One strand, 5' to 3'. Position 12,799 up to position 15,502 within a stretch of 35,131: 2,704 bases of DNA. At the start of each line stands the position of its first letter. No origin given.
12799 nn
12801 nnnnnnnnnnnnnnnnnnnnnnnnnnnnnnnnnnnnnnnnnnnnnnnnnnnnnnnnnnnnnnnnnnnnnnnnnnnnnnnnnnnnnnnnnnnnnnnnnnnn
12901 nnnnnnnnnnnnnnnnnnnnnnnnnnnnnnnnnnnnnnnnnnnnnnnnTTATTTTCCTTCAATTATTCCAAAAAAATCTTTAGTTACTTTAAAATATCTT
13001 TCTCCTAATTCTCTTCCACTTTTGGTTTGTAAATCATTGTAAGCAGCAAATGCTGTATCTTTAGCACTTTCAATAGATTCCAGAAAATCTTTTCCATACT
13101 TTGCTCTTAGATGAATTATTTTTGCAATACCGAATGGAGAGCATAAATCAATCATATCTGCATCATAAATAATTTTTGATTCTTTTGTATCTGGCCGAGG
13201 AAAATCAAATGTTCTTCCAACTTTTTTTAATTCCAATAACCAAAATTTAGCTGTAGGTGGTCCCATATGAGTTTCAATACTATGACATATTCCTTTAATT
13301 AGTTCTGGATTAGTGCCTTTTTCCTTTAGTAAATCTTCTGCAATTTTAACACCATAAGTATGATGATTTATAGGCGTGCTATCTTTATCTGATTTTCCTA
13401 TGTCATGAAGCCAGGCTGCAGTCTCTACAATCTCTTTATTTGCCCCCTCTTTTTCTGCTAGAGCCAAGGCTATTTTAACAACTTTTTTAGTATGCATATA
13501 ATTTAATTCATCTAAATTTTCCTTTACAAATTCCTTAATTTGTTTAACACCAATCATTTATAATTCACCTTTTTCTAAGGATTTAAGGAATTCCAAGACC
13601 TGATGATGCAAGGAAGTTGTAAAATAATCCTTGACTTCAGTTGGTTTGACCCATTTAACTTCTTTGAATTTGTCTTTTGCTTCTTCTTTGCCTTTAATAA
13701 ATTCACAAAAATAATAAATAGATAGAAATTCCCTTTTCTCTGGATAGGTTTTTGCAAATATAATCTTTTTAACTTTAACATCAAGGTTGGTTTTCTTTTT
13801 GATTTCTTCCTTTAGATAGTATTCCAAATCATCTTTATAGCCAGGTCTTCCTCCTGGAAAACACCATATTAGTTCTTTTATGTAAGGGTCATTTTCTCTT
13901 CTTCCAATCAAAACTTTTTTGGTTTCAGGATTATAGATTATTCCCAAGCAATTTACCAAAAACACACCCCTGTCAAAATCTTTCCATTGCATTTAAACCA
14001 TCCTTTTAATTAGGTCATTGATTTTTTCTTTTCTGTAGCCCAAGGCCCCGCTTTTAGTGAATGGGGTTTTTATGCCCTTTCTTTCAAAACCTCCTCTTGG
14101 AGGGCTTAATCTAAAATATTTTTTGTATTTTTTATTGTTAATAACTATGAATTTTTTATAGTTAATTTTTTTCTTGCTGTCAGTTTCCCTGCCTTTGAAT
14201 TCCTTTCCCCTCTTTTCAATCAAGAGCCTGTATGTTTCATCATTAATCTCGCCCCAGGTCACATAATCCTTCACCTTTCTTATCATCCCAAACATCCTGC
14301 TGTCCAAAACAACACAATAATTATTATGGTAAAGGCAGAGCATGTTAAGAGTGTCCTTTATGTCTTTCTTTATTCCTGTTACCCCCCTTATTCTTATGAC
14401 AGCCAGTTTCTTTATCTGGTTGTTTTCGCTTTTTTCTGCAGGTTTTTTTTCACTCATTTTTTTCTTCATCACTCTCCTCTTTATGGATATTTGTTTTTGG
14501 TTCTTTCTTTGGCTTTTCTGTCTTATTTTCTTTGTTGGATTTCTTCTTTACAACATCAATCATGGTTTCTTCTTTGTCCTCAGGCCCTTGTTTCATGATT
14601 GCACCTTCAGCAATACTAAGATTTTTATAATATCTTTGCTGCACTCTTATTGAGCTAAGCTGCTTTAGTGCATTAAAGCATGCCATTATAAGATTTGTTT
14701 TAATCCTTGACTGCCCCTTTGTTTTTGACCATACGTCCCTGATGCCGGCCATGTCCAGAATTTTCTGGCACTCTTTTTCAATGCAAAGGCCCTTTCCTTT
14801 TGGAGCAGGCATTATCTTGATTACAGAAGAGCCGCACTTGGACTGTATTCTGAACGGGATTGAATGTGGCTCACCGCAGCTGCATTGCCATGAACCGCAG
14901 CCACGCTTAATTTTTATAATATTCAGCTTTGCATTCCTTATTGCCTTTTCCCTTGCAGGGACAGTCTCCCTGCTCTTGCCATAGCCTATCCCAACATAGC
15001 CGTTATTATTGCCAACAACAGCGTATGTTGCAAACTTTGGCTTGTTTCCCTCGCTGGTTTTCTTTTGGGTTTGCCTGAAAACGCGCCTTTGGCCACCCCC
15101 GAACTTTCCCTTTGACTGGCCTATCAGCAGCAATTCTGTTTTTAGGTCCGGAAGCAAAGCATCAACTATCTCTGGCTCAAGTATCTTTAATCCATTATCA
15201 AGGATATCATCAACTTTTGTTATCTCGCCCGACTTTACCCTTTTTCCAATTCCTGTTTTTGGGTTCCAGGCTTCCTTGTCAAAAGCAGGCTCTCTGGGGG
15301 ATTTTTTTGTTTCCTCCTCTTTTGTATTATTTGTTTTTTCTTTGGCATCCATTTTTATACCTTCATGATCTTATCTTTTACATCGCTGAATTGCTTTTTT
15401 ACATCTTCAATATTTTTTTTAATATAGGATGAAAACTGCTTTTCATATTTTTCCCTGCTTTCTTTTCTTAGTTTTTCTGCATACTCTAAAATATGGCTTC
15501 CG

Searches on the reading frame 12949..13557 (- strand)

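Call 9: search_protein_families(library=pfam, proteins=[window:12949-13557:-])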
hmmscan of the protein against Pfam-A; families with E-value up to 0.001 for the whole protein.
window:12949-13557:- (202 aa): 1 family
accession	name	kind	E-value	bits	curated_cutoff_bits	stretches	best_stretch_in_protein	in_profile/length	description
PF01966.28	HD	-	1.1e-15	58.3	22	1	20-136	2-113/116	HD domain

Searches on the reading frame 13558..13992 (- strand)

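Call 9: search_protein_families(library=pfam, proteins=[window:13558-13992:-])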
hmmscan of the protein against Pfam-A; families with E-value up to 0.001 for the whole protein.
window:13558-13992:- (144 aa): 2 families
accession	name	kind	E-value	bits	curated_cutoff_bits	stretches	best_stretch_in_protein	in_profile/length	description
PF00293.34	NUDIX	-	9.7e-08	32.5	21.1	1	17-122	8-120/134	NUDIX domain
PF14815.12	NUDIX_4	-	5e-06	26.7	35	1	17-134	3-112/113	NUDIX domain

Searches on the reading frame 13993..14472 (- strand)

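Call 9: search_protein_families(library=pfam, proteins=[window:13993-14472:-])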
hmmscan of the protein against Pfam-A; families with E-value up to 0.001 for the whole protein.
window:13993-14472:- (159 aa): 1 family
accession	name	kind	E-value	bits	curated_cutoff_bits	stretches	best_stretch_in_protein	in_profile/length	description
PF00327.25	Ribosomal_L30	-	2.9e-11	43.5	23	1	23-71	1-51/51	Ribosomal protein L30p/L7e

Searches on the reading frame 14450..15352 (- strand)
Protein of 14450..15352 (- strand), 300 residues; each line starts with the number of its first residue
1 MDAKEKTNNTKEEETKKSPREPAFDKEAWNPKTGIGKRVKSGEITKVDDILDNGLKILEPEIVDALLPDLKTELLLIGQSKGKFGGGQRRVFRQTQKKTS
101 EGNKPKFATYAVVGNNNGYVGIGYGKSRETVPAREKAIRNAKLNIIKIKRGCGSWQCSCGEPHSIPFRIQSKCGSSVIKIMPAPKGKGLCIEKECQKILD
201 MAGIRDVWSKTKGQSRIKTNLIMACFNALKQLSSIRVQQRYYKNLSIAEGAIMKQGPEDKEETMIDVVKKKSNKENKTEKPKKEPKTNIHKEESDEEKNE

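Call 9: search_protein_families(library=pfam, proteins=[window:14450-15352:-])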
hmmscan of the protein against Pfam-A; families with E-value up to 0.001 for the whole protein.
window:14450-15352:- (300 aa): 2 families
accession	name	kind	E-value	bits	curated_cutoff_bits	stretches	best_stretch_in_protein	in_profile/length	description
PF03719.21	Ribosomal_S5_C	-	1.6e-18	66.3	21.5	1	172-236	2-65/71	Ribosomal protein S5, C-terminal domain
PF00333.26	Ribosomal_S5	-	4.4e-18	65.5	27.1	1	93-149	9-65/65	Ribosomal protein S5, N-terminal domain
